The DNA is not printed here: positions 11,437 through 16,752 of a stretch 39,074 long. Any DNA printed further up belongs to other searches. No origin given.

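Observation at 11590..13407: Scaffoldin anchoring by ~65-aa choline/glucan-binding-type repeats instead of sortase or SLH signals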

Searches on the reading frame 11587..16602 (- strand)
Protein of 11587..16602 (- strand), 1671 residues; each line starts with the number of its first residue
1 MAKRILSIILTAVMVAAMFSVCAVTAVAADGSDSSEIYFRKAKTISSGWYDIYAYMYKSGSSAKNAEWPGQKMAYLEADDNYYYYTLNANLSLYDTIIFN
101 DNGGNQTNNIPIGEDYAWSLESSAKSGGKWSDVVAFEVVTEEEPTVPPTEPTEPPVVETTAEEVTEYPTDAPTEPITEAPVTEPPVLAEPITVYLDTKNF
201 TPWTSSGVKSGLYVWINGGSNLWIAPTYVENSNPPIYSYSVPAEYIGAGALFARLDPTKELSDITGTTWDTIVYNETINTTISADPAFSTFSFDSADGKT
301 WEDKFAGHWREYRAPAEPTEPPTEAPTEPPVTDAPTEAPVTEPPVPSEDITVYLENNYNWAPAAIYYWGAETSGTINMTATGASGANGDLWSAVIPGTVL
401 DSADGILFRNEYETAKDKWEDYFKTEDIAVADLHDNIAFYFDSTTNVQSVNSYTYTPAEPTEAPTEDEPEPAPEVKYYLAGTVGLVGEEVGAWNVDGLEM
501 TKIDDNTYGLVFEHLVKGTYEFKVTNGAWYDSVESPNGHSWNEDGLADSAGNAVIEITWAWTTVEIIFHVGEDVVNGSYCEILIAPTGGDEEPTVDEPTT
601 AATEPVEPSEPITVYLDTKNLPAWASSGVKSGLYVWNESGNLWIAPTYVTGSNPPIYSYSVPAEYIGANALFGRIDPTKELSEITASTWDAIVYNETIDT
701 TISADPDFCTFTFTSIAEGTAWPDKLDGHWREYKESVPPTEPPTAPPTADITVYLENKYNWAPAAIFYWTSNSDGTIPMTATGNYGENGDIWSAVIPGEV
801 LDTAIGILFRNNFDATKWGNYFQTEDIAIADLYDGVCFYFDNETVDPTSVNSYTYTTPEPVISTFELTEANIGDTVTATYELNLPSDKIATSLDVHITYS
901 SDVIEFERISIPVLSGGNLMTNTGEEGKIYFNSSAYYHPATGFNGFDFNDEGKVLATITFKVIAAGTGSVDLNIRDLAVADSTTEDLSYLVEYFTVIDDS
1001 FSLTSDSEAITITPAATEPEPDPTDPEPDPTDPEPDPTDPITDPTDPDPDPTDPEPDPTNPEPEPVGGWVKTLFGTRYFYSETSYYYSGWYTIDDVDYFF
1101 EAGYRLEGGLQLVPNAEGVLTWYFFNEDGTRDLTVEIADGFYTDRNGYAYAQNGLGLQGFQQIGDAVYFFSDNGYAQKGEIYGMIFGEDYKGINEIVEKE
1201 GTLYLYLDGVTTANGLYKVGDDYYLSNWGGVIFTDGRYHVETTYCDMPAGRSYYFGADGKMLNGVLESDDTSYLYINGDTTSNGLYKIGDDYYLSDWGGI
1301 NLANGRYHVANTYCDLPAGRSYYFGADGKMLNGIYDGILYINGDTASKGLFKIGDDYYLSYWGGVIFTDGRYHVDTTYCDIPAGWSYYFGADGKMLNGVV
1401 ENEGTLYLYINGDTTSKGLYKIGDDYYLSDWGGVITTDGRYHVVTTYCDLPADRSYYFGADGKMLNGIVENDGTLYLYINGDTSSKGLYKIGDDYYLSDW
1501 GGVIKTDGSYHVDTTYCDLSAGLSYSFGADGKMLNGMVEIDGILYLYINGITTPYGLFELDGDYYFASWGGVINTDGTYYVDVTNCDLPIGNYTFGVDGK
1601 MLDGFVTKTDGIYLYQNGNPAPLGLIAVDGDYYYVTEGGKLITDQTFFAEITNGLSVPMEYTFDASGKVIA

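Call 6: search_protein_families(library=pfam, proteins=[window:11587-16602:-], max_evalue=0.01)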
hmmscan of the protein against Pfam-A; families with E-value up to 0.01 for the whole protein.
window:11587-16602:- (1671 aa): 4 families
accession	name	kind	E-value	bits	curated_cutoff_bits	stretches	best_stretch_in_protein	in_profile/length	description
PF16738.10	CBM26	-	6.2e-13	49.1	28.1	1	46-109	6-67/70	Starch-binding module 26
PF09189.15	DUF1952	-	7.4e-05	23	22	0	1495-1516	11-32/73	Domain of unknown function (DUF1952)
PF00963.24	Cohesin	-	0.00018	22.2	24.1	1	868-986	8-127/139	Cohesin domain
PF19127.6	Choline_bind_3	-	0.00018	21.9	27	0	1158-1182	2-26/47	Choline-binding repeat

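Call 10: search_protein_families(library=ncbifam, proteins=[window:11587-16602:-], max_evalue=1)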
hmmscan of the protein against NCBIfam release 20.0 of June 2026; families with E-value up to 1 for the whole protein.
window:11587-16602:- (1671 aa): 5 families
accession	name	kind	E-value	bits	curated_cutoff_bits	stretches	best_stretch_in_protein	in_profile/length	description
NF033930.1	pneumo_PspA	exception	2.3e-06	26.6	850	3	1016-1293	386-633/659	pneumococcal surface protein A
NF033838.0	PspC_subgroup_1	exception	0.00047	19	700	1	1385-1507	535-647/684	pneumococcal surface protein PspC, choline-binding form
NF002850.0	PRK03114.1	equivalog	0.0005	19.7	199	0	1418-1453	70-106/169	DUF84 family protein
NF007011.0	PRK09474.1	equivalog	0.04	12.7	291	0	1402-1426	29-53/396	maltose/maltodextrin ABC transporter substrate-binding protein MalE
TIGR04490.1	SoxZ_true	equivalog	0.11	12.4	76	0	674-720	33-82/98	thiosulfate oxidation carrier complex protein SoxZ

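Call 14: find_related_loci(query=window:11587-16602:-, collection=genome_contigs, flank=10000)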
Query window:11587-16602:- (1671 aa) in genome_contigs; peptide patterns used: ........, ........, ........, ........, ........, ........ (x = any residue, [..] = any of these).
31 stretches matched a pattern; 3 encode a relative of the query (tblastn E <= 1e-3); 3 distinct loci.
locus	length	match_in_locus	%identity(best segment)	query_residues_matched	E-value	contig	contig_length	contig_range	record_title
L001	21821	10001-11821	57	1067-1671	0e+0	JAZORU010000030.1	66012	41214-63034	MAG: Eubacteriales bacterium isolate T1900045550_YK20190244.MAGScoT_cleanbin_000055 SGB_7874_k141_2778773, whole genome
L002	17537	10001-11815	55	1067-1670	9e-179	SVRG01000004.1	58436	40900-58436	MAG: Oscillospiraceae bacterium isolate SIG637 NODE_2514_length_58436_cov_1.420004, whole genome shotgun sequence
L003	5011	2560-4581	44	1059-1670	2e-133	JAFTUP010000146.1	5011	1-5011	MAG: Clostridia bacterium isolate RGIG4164 Roe_deer_Colon-2__c280611, whole genome shotgun sequence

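Call 34: find_encoding_contigs(protein=window:11587-16602:-, flank=10000, max_places=4)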
Protein window:11587-16602:- (1671 aa): no gene with exactly this product is on record in the collection.

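Call 36: search_protein_families(library=pfam, proteins=[L001:6683-11824:+, L001:4307-5599:+, L001:5596-6615:+, L001:11861-13201:+, L001:13678-15036:+, L001:15268-17331:-, L001:3195-4268:+, L001:2137-3216:+], max_evalue=0.001)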
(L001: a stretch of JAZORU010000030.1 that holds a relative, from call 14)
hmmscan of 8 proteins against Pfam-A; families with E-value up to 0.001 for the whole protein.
L001:6683-11824:+ (1713 aa): 3 families
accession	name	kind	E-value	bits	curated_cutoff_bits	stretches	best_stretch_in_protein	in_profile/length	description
PF09992.14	NAGPA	-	1.4e-30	107.2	25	1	127-303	2-167/169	Phosphodiester glycosidase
PF19127.6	Choline_bind_3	-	5.3e-08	33.1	27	2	1047-1083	2-40/47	Choline-binding repeat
PF01473.26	Choline_bind_1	-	0.00042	21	20.5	0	1066-1080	1-15/19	Putative cell wall binding repeat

L001:4307-5599:+ (430 aa): 0 families

L001:5596-6615:+ (339 aa): 1 family
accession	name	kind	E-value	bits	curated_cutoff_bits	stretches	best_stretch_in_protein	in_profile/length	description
PF01757.29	Acyl_transf_3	-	4.2e-26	92.2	31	1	5-316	2-321/326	Acyltransferase domain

L001:11861-13201:+ (446 aa): 2 families
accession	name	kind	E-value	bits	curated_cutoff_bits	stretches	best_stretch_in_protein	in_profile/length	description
PF01943.22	Polysacc_synt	-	1.1e-20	74.6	28.2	1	15-277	3-269/274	Polysaccharide biosynthesis protein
PF13440.11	Polysacc_synt_3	-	1.2e-19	71.1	23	1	39-332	3-293/293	Polysaccharide biosynthesis protein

L001:13678-15036:+ (452 aa): 3 families
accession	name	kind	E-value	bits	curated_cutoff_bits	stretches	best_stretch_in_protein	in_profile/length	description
PF13350.11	Y_phosphatase3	-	5.8e-32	112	22.2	1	246-402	2-171/240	Tyrosine phosphatase family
PF03162.18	Y_phosphatase2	-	3.8e-07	30.3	27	1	297-386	28-118/165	Tyrosine phosphatase family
PF22741.1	PTP-NADK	-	0.00047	20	27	1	284-376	32-124/163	DSP-PTPase phosphatase fused to NAD+ Kinase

L001:15268-17331:- (687 aa): 6 families
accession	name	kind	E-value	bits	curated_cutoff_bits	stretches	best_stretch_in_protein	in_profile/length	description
PF02421.24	FeoB_N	-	7.8e-56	188.4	27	1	5-161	2-155/156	Ferrous iron transport protein B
PF07670.19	Gate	-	5.6e-28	97.9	29.6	2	306-401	2-104/104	Nucleoside recognition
PF01926.29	MMR_HSR1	-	1.9e-19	70.3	21.9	1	5-120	1-113/113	50S ribosome-binding GTPase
PF07664.17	FeoB_C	-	7.9e-12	45.2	26.6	1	411-462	3-54/54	Ferrous iron transport protein B C terminus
PF00009.33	GTP_EFTU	-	4.6e-05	23.5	26.5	0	7-163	7-183/188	Elongation factor Tu GTP binding domain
PF09439.16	SRPRB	-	0.00052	19.9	25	0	5-123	5-121/178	Signal recognition particle receptor beta subunit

L001:3195-4268:+ (357 aa): 2 families
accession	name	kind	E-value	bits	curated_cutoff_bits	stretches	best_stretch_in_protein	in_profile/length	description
PF13692.12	Glyco_trans_1_4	-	1.2e-10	42.2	27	1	195-324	2-134/142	Glycosyl transferases group 1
PF00534.26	Glycos_transf_1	-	3.3e-10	40.2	26.4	1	183-338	4-162/172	Glycosyl transferases group 1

L001:2137-3216:+ (359 aa): 3 families
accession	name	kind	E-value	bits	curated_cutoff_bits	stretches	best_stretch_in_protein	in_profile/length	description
PF00535.33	Glycos_transf_2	-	5.5e-42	144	23.3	1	5-132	1-129/168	Glycosyl transferase family 2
PF10111.15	Glyco_tranf_2_2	-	2.3e-12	47.4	27.3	1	5-106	1-106/276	Glycosyltransferase like family 2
PF13641.12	Glyco_tranf_2_3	-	5.1e-11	43.5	27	1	4-110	3-115/230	Glycosyltransferase like family 2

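Call 38: search_protein_families(library=pfam, proteins=[L002:6677-12025:+, L002:5346-6650:+, L002:4318-5331:+, L002:2689-3747:+, L002:1643-2728:+, L002:446-1621:+, L002:12102-13637:+, L002:13637-14623:+, L002:14647-15999:+], max_evalue=0.001)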
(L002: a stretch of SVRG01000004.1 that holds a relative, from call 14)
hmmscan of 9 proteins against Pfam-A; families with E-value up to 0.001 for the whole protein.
L002:6677-12025:+ (1782 aa): 2 families
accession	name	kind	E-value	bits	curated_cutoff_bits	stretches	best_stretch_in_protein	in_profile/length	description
PF09992.14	NAGPA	-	7.4e-28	98.3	25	1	127-303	2-167/169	Phosphodiester glycosidase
PF19127.6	Choline_bind_3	-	7.7e-08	32.6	27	1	1048-1083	1-38/47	Choline-binding repeat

L002:5346-6650:+ (434 aa): 0 families

L002:4318-5331:+ (337 aa): 4 families
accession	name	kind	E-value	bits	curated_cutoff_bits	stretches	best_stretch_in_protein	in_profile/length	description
PF00535.33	Glycos_transf_2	-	7.4e-41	140.3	23.3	1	7-174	1-164/168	Glycosyl transferase family 2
PF10111.15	Glyco_tranf_2_2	-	9.8e-16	58.5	27.3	1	7-106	1-104/276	Glycosyltransferase like family 2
PF13641.12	Glyco_tranf_2_3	-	5.1e-10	40.2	27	1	4-108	1-111/230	Glycosyltransferase like family 2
PF13704.12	Glyco_tranf_2_4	-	0.00051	20.9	27.5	0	19-100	7-88/98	Glycosyl transferase family 2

L002:2689-3747:+ (352 aa): 2 families
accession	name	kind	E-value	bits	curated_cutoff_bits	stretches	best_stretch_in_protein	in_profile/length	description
PF00534.26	Glycos_transf_1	-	2.9e-11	43.7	26.4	1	179-332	4-162/172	Glycosyl transferases group 1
PF13692.12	Glyco_trans_1_4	-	5.1e-11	43.4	27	1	207-315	26-130/142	Glycosyl transferases group 1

L002:1643-2728:+ (361 aa): 2 families
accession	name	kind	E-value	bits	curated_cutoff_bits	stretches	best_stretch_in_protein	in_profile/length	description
PF04055.27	Radical_SAM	-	1.5e-15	58.2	29.5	1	9-146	1-151/166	Radical SAM superfamily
PF13186.11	SPASM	-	7.1e-11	42.7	21.5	1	233-291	1-66/67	Iron-sulfur cluster-binding domain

L002:446-1621:+ (391 aa): 4 families
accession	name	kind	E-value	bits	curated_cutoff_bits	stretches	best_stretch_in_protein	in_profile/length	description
PF00534.26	Glycos_transf_1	-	4e-19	69.2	26.4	1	212-332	7-124/172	Glycosyl transferases group 1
PF13692.12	Glyco_trans_1_4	-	3.9e-14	53.5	27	1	221-331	2-107/142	Glycosyl transferases group 1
PF13439.12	Glyco_transf_4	-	1.1e-10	42.3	28.5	1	22-199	5-170/170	Glycosyltransferase Family 4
PF20706.3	GT4-conflict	-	1.1e-06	28.4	26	1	292-332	273-313/385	Family 4 Glycosyltransferase in conflict systems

L002:12102-13637:+ (511 aa): 0 families

L002:13637-14623:+ (328 aa): 4 families
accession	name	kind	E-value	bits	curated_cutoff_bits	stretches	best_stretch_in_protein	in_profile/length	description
PF00535.33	Glycos_transf_2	-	1.1e-39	136.5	23.3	1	5-130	1-127/168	Glycosyl transferase family 2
PF10111.15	Glyco_tranf_2_2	-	4.2e-14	53.1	27.3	1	5-104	1-104/276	Glycosyltransferase like family 2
PF13641.12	Glyco_tranf_2_3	-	4.1e-10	40.5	27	1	4-106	3-111/230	Glycosyltransferase like family 2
PF13704.12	Glyco_tranf_2_4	-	0.00012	22.9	27.5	1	33-98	21-88/98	Glycosyl transferase family 2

L002:14647-15999:+ (450 aa): 3 families
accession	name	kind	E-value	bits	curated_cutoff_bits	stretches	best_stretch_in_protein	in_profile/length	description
PF13350.11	Y_phosphatase3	-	1.6e-26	94.2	22.2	1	243-448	2-239/240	Tyrosine phosphatase family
PF03162.18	Y_phosphatase2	-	5e-07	29.9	27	1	336-404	71-140/165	Tyrosine phosphatase family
PF22741.1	PTP-NADK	-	0.00025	20.9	27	1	285-373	36-124/163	DSP-PTPase phosphatase fused to NAD+ Kinase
